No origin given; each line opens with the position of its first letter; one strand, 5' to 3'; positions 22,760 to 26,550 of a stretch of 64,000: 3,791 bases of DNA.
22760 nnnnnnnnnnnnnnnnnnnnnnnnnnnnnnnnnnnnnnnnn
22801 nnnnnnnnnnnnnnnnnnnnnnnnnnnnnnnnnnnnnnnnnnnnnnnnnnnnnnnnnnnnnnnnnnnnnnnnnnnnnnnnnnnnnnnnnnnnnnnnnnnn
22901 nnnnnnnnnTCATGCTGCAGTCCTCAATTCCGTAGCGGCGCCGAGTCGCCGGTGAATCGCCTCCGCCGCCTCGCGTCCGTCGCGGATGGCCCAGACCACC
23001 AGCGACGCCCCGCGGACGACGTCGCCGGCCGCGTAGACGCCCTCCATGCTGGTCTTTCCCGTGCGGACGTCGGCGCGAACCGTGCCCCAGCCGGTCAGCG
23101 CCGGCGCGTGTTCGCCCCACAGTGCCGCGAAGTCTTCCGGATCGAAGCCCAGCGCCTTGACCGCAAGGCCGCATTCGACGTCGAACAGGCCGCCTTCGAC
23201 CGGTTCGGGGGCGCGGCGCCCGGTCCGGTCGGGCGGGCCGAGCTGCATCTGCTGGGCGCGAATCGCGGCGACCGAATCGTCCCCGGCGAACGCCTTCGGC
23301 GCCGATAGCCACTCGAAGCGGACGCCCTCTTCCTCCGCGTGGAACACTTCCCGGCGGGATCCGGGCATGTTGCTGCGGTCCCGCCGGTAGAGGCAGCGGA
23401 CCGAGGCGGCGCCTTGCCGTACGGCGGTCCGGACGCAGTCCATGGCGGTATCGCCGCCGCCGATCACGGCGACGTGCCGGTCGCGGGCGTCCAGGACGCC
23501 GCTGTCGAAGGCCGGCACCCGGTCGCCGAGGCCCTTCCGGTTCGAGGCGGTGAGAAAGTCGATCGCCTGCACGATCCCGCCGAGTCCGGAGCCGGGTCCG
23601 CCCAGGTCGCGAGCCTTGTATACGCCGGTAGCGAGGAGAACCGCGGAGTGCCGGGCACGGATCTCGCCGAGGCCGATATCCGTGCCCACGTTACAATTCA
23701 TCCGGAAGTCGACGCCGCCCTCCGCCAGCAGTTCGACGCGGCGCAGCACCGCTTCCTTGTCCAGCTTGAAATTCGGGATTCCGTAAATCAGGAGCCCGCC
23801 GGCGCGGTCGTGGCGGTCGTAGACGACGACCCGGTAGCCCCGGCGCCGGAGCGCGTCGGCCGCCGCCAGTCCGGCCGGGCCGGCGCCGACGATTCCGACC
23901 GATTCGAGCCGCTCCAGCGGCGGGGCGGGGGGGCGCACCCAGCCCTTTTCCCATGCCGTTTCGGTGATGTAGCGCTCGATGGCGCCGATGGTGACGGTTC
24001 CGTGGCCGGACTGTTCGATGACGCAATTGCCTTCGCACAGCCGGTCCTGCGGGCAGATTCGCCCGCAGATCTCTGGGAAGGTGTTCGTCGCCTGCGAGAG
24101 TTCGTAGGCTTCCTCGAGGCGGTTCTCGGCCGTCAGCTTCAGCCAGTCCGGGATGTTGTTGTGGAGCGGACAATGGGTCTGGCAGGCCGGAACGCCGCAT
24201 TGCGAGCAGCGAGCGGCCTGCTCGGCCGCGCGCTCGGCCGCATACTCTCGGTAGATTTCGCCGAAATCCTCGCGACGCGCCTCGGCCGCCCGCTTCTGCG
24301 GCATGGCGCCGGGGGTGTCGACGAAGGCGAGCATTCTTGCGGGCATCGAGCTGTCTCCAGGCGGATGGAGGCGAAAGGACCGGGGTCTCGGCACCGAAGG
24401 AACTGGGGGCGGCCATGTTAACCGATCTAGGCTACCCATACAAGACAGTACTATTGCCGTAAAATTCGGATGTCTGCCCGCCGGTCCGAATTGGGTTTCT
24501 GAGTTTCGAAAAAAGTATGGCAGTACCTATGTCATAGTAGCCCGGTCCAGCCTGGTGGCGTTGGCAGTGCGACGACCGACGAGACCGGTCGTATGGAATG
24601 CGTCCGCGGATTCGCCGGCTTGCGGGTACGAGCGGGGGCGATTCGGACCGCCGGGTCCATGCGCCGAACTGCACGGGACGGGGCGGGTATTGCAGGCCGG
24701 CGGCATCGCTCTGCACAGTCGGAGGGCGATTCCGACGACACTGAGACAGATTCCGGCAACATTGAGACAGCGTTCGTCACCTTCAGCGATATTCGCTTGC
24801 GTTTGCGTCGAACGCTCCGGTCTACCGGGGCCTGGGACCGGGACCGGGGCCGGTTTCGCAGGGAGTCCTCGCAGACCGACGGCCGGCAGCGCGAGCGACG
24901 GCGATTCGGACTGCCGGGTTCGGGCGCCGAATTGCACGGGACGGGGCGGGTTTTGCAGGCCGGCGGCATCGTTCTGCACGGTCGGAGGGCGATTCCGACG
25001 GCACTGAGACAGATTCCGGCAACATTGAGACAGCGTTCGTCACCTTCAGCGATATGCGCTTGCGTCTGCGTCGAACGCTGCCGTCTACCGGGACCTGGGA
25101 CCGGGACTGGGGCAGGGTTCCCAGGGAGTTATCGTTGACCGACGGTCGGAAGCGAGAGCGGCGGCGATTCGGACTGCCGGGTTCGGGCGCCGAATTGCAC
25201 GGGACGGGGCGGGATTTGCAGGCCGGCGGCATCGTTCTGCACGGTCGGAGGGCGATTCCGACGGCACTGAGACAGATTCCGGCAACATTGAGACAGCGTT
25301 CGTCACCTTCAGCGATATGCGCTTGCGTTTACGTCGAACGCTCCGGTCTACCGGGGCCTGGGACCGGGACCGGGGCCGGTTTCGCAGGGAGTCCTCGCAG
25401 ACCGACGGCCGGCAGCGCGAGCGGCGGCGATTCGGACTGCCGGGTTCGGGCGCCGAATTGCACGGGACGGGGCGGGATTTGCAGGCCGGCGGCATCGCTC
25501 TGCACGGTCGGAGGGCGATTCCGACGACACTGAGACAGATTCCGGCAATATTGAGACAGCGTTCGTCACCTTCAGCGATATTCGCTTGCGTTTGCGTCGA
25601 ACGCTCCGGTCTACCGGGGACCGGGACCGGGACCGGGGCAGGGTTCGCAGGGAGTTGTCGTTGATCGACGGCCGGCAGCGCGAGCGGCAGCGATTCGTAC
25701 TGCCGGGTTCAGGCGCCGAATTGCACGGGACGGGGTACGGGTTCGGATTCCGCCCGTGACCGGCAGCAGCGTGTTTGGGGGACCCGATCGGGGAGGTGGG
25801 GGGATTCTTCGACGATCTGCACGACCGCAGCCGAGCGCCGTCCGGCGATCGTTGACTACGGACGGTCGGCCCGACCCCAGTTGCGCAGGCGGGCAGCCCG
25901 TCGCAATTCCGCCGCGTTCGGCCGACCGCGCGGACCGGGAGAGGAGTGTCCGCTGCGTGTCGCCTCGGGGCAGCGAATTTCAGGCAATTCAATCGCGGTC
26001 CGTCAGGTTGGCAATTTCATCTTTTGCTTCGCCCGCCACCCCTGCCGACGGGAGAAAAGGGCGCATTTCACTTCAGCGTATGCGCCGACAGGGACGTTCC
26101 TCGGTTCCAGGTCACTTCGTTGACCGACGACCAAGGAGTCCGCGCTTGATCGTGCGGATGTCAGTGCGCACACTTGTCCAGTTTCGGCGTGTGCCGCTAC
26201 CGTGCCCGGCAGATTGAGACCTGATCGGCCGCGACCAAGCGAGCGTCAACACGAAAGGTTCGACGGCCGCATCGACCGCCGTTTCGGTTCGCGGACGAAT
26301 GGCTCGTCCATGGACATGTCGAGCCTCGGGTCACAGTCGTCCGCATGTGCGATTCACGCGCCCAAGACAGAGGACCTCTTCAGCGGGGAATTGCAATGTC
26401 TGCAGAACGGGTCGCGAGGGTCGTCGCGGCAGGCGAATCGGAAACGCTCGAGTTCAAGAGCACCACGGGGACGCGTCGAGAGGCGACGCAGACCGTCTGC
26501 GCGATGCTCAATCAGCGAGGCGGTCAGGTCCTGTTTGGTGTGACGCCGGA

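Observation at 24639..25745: About 4.2 tandem copies of a 263-bp non-coding unit between gltD and an AlbA_2-type gene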

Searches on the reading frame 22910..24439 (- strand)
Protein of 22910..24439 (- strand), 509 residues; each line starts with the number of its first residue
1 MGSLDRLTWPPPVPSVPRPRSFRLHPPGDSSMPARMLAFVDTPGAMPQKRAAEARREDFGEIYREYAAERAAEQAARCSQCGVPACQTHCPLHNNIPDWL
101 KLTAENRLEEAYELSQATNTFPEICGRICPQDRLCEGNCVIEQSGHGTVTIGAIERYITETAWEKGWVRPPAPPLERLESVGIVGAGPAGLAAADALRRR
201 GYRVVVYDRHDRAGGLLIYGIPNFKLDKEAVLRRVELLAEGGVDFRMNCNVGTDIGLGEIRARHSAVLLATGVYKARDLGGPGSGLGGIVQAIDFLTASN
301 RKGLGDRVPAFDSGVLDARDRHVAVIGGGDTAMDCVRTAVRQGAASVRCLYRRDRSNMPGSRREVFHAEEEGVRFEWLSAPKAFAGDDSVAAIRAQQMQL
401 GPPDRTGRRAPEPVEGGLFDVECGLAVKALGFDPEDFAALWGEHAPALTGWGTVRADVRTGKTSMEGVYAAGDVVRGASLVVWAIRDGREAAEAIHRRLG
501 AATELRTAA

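Call 7: search_protein_families(library=pfam, proteins=[window:22910-24439:-])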
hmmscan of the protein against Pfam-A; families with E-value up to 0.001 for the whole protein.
window:22910-24439:- (509 aa): 13 families
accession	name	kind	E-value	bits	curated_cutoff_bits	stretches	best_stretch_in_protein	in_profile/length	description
PF14691.11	Fer4_20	-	4.4e-39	133.2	25.8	1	55-166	1-112/113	Dihydroprymidine dehydrogenase domain II, 4Fe-4S cluster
PF07992.20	Pyr_redox_2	-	9.7e-25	88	26.1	1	181-488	3-291/291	Pyridine nucleotide-disulphide oxidoreductase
PF13450.12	NAD_binding_8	-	2.2e-10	41.1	21.9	1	183-216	1-34/68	NAD(P)-binding Rossmann-like domain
PF00070.33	Pyr_redox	-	3.2e-10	40.8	22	0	181-251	2-63/82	Pyridine nucleotide-disulphide oxidoreductase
PF13738.12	Pyr_redox_3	-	2.7e-07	30.6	30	0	183-210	2-30/305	Pyridine nucleotide-disulphide oxidoreductase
PF01494.25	FAD_binding_3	-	4.4e-06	26.6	22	1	180-212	3-35/349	FAD binding domain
PF01266.30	DAO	-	2.9e-05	24.2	27.9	1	181-220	2-49/353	FAD dependent oxidoreductase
PF12831.13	FAD_oxidored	-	5.6e-05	23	27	1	181-218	2-39/416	FAD dependent oxidoreductase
PF03486.20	HI0933_like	-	7.6e-05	22.7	50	1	181-214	3-36/244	HI0933-like protein Rossmann domain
PF13241.12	NAD_binding_7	-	0.00013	23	22.1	0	316-348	3-34/104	Putative NAD(P)-binding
PF00890.30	FAD_binding_2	-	0.00044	20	20.4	0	183-215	4-36/414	FAD binding domain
PF01262.27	AlaDh_PNT_C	-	0.00058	19.8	23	0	181-211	31-61/214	Alanine dehydrogenase/PNT, C-terminal domain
PF01593.30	Amino_oxidase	-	0.00071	19.4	19.8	0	189-216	2-29/443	Flavin containing amine oxidoreductase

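Call 14: find_encoding_contigs(protein=window:22910-24346:-, flank=10000, max_places=10)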
Protein window:22910-24346:- (478 aa): no gene with exactly this product is on record in the collection.

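Call 16: find_homologous_proteins(query=window:22910-24346:-, max_evalue=1e-100)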
Query window:22910-24346:- (478 aa): 8000 proteins with E <= 1e-100 among 8000 candidates; the best 120 are listed.
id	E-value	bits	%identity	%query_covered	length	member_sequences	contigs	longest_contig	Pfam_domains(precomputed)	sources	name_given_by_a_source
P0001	0.0e+0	1085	100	100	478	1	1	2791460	PF01266.31,PF13450.13,PF14691.12,PF07992.21,PF00070.34,PF13738.13,PF01494.26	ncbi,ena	-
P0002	2.8e-273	925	85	100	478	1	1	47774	PF01266.31,PF13241.13,PF13450.13,PF14691.12,PF07992.21,PF00070.34,PF13738.13,PF01494.26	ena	-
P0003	3.3e-272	922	84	100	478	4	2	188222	PF13241.13,PF13450.13,PF14691.12,PF07992.21,PF00070.34,PF13738.13,PF01494.26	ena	-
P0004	2.0e-268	909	83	100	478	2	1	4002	PF01266.31,PF01593.31,PF13450.13,PF14691.12,PF07992.21,PF00070.34,PF13738.13,PF01494.26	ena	-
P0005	1.5e-266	903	83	100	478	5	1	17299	PF01266.31,PF13241.13,PF13450.13,PF14691.12,PF07992.21,PF00070.34,PF13738.13,PF01494.26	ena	-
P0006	2.3e-247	840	79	98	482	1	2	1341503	PF01266.31,PF13450.13,PF14691.12,PF07992.21,PF00070.34,PF13738.13,PF03486.21,PF01494.26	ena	-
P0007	1.3e-245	834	77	98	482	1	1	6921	PF13450.13,PF14691.12,PF07992.21,PF00070.34,PF13738.13,PF01494.26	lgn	-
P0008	4.0e-240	816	74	100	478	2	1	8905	PF01266.31,PF13450.13,PF14691.12,PF07992.21,PF00070.34,PF13738.13,PF01262.28,PF01494.26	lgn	-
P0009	8.5e-240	815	75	100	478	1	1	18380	PF01266.31,PF13450.13,PF14691.12,PF07992.21,PF00070.34,PF13738.13,PF01494.26,PF12831.14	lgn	-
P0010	1.1e-238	811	74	100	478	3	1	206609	PF13450.13,PF14691.12,PF07992.21,PF00070.34,PF13738.13,PF01494.26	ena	-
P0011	2.1e-236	804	76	96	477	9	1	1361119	PF01266.31,PF13450.13,PF14691.12,PF07992.21,PF00070.34,PF13738.13,PF01494.26,PF12831.14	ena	-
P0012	2.0e-234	797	71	100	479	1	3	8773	PF01593.31,PF13450.13,PF14691.12,PF07992.21,PF00070.34,PF13738.13,PF01494.26,PF12831.14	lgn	-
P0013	1.7e-233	794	74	98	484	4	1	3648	PF13450.13,PF14691.12,PF07992.21,PF00070.34,PF13738.13,PF03486.21,PF01494.26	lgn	-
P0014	1.2e-230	785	71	98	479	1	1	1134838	PF13450.13,PF14691.12,PF07992.21,PF00070.34,PF02826.26,PF13738.13,PF01262.28,PF01494.26,PF12831.14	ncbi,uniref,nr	ncbi:NAD(P)-dependent oxidoreductase [Oceanibium sediminis]|uniref:NAD(P)-dependent oxidoreductase n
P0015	1.1e-229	782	72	99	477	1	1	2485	PF13450.13,PF14691.12,PF07992.21,PF00070.34,PF02826.26,PF13738.13,PF01262.28,PF12831.14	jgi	jgi:glutamate synthase (NADPH/NADH) small chain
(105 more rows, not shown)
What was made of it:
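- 22910..24346 (-): gltD (glutamate synthase small subunit), the left neighbour. P0001 is 100% identical over 478 aa (call 16).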

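Call 17: find_encoding_contigs(protein=P0001, flank=10000, max_places=5)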
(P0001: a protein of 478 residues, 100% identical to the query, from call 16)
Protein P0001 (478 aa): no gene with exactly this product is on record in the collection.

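Call 18: find_encoding_contigs(protein=P0002, flank=10000, max_places=5)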
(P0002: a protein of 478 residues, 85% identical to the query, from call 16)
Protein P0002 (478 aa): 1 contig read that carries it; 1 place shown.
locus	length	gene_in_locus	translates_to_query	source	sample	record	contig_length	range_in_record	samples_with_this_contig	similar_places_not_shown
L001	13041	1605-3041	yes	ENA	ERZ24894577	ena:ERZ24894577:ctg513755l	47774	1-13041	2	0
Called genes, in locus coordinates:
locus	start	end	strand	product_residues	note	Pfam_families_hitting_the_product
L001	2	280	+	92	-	?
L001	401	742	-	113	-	PF02673:BacA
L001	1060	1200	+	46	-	-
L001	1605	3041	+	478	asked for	PF14691:Fer4_20, PF00070:Pyr_redox (faint), PF01266:DAO (faint), PF01494:FAD_binding_3 (weak), PF07992:Pyr_redox_2, PF13241:NAD_binding_7 (faint), PF13450:NAD_binding_8, PF13738:Pyr_redox_3 (faint)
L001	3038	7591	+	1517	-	PF00310:GATase_2, PF04898:Glu_syn_central, PF01645:Glu_synthase, PF01493:GXGXG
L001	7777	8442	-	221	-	PF00486:Trans_reg_C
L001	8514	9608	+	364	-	PF00925:GTP_cyclohydro2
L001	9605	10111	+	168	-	PF03734:YkuD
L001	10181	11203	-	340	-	PF00356:LacI, PF13407:Peripla_BP_4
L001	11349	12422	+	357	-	PF00487:FA_desaturase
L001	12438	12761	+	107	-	PF00355:Rieske, PF13806:Rieske_2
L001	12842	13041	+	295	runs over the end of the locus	PF03446:NAD_binding_2, PF03807:F420_oxidored (weak), PF14833:NAD_binding_11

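Call 19: find_encoding_contigs(protein=P0003, flank=10000, max_places=5)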
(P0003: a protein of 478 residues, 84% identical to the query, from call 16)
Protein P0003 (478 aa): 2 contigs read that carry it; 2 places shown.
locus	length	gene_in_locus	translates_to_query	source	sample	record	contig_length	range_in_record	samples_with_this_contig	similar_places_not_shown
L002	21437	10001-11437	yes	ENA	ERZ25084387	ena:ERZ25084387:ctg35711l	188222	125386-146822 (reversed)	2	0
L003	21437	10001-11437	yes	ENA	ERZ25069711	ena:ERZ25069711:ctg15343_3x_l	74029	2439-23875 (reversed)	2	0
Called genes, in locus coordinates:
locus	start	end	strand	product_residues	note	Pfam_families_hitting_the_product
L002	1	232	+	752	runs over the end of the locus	PF01315:Ald_Xan_dh_C, PF02738:MoCoBD_1, PF20256:MoCoBD_2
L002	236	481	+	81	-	PF02597:ThiS (weak)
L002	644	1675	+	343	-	PF00850:Hist_deacetyl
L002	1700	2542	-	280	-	PF00005:ABC_tran, PF13304:AAA_21 (faint)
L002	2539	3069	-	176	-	PF03968:LptD_N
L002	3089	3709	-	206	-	PF06835:LptC (weak)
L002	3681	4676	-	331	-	PF01380:SIS, PF00571:CBS (weak)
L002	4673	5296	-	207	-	PF01612:DNA_pol_A_exo1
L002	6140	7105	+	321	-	PF01073:3Beta_HSD, PF01370:Epimerase, PF03435:Sacchrp_dh_NADP (weak), PF04321:RmlD_sub_bind, PF05368:NmrA, PF13460:NAD_binding_10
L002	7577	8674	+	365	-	PF03576:Peptidase_S58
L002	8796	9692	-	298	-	PF02673:BacA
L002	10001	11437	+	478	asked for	PF14691:Fer4_20, PF00070:Pyr_redox (faint), PF01494:FAD_binding_3 (weak), PF07992:Pyr_redox_2, PF13241:NAD_binding_7 (faint), PF13450:NAD_binding_8, PF13738:Pyr_redox_3 (faint)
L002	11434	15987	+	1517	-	PF00310:GATase_2, PF04898:Glu_syn_central, PF01645:Glu_synthase, PF01493:GXGXG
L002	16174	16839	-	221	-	PF00486:Trans_reg_C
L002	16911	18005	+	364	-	PF00925:GTP_cyclohydro2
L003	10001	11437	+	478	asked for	PF14691:Fer4_20, PF00070:Pyr_redox (faint), PF01494:FAD_binding_3 (weak), PF07992:Pyr_redox_2, PF13241:NAD_binding_7 (faint), PF13450:NAD_binding_8, PF13738:Pyr_redox_3 (faint)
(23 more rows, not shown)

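Call 57: find_encoding_contigs(protein=P0005, flank=6000, max_places=3)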
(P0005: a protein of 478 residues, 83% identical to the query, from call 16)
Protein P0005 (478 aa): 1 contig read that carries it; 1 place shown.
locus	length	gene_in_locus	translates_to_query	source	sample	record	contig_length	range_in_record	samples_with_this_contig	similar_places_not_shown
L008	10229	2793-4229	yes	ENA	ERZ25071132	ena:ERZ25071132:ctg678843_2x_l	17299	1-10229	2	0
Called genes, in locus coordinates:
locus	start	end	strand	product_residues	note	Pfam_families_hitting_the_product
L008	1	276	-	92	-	?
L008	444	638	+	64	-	-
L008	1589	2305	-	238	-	PF02673:BacA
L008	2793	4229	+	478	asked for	PF14691:Fer4_20, PF00070:Pyr_redox (faint), PF01266:DAO (faint), PF01494:FAD_binding_3 (faint), PF07992:Pyr_redox_2, PF13241:NAD_binding_7 (faint), PF13450:NAD_binding_8, PF13738:Pyr_redox_3 (faint)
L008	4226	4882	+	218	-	PF00310:GATase_2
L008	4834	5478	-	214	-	-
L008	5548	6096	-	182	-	-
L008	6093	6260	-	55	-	-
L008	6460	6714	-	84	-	-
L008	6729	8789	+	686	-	PF01645:Glu_synthase, PF01493:GXGXG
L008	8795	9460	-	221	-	PF00486:Trans_reg_C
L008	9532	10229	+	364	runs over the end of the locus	PF00925:GTP_cyclohydro2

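Call 58: find_encoding_contigs(protein=P0006, flank=6000, max_places=3)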
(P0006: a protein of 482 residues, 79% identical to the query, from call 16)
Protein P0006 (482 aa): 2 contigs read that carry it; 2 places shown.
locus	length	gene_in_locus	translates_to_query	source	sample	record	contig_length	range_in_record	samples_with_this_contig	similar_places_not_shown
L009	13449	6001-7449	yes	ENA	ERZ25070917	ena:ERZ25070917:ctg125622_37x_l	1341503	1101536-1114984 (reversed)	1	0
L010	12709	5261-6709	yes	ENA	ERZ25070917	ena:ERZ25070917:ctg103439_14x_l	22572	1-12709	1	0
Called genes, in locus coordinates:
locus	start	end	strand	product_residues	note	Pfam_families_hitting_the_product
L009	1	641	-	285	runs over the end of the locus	PF00005:ABC_tran, PF13304:AAA_21 (faint), PF12399:BCA_ABC_TP_C (weak)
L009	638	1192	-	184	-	PF03968:LptD_N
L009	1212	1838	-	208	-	PF06835:LptC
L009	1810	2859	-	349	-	PF01380:SIS, PF00571:CBS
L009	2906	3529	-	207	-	PF01612:DNA_pol_A_exo1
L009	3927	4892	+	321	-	PF01073:3Beta_HSD (faint), PF01370:Epimerase, PF04321:RmlD_sub_bind, PF13460:NAD_binding_10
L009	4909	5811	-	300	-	PF02673:BacA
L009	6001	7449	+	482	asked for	PF14691:Fer4_20, PF00070:Pyr_redox (faint), PF01266:DAO (faint), PF01494:FAD_binding_3 (weak), PF03486:HI0933_like (faint), PF07992:Pyr_redox_2, PF13738:Pyr_redox_3 (faint), PF13450:NAD_binding_8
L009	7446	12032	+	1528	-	PF00310:GATase_2, PF04898:Glu_syn_central, PF01645:Glu_synthase, PF01493:GXGXG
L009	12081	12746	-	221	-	PF00486:Trans_reg_C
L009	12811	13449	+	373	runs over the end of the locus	PF00925:GTP_cyclohydro2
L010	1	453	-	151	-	?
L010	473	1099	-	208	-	PF06835:LptC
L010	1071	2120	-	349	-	PF01380:SIS, PF00571:CBS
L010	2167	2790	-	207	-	PF01612:DNA_pol_A_exo1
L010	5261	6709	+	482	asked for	PF14691:Fer4_20, PF00070:Pyr_redox (faint), PF01266:DAO (faint), PF01494:FAD_binding_3 (weak), PF03486:HI0933_like (faint), PF07992:Pyr_redox_2, PF13738:Pyr_redox_3 (faint), PF13450:NAD_binding_8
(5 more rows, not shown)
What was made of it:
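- Insertion: six loci from relatives have gltD directly facing bacA (calls 18, 19, 57, 58).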

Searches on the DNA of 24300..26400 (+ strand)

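Call 6: search_rna_families(source=window, start=24300, end=26400, threshold=evalue, max_evalue=10)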
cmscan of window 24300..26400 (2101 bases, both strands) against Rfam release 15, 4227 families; matches with E-value up to 10: 0.
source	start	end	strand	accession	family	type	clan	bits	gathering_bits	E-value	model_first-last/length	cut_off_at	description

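Call 22: search_dna_similar(query=window:24629-25154:+, collection=plasmids, mode=distant, max_evalue=0.01)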
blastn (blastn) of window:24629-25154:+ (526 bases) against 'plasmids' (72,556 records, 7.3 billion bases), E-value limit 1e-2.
No match.
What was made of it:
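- Closest known: Iteron or centromere-like repeat arrays of plasmids. Different: There is no match in 72,556 plasmids (call 22).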

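Call 23: search_dna_similar(query=window:24629-25154:+, collection=phages, mode=distant, max_evalue=0.01)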
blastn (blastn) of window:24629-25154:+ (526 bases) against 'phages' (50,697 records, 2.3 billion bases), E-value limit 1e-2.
No match.
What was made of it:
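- Tried and rejected: blastn ('distant' mode) of a 526-bp dimer against plasmids and phages: no match (calls 22, 23).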

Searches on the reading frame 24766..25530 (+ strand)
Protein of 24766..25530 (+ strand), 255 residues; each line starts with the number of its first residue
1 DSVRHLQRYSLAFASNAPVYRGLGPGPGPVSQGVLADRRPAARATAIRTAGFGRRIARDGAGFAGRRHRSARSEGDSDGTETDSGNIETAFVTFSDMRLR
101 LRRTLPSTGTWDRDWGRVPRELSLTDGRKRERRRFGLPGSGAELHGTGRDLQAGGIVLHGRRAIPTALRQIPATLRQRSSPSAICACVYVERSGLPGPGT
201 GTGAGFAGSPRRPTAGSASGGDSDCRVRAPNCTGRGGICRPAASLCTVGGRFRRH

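Call 77: search_protein_representatives(protein=window:24766-25530:+)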
Query: 255 residues. Proteins with E-value up to 0.001 (for the whole library): 1; up to 1e-10: 0; up to 1e-30: 0. The best 1 are listed.
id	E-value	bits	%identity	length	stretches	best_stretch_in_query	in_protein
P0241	6.1e-07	45.6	42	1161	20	101-126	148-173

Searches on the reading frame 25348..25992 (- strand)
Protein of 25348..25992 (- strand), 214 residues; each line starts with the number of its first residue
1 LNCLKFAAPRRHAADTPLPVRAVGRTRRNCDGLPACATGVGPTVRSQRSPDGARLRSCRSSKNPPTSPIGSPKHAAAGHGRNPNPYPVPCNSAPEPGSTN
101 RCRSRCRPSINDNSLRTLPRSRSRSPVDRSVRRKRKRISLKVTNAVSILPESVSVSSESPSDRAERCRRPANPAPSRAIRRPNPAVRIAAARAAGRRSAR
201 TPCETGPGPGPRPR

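Call 7: search_protein_families(library=pfam, proteins=[window:25348-25992:-])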
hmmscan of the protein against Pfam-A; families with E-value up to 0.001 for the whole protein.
window:25348-25992:- (214 aa): 0 families

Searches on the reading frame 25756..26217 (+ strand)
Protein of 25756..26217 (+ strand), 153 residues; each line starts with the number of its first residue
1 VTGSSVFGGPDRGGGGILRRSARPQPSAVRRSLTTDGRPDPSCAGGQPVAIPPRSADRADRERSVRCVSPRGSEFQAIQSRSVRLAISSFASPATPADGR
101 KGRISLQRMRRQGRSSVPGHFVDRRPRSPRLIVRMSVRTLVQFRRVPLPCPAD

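Call 7: search_protein_families(library=pfam, proteins=[window:25756-26217:+])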
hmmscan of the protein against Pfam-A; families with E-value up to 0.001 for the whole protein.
window:25756-26217:+ (153 aa): 0 families
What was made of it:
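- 25736..26395 (.): 660-bp non-repetitive, non-coding spacer between the array and the AlbA_2 gene. No Pfam hit for its ORFs (call 7).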
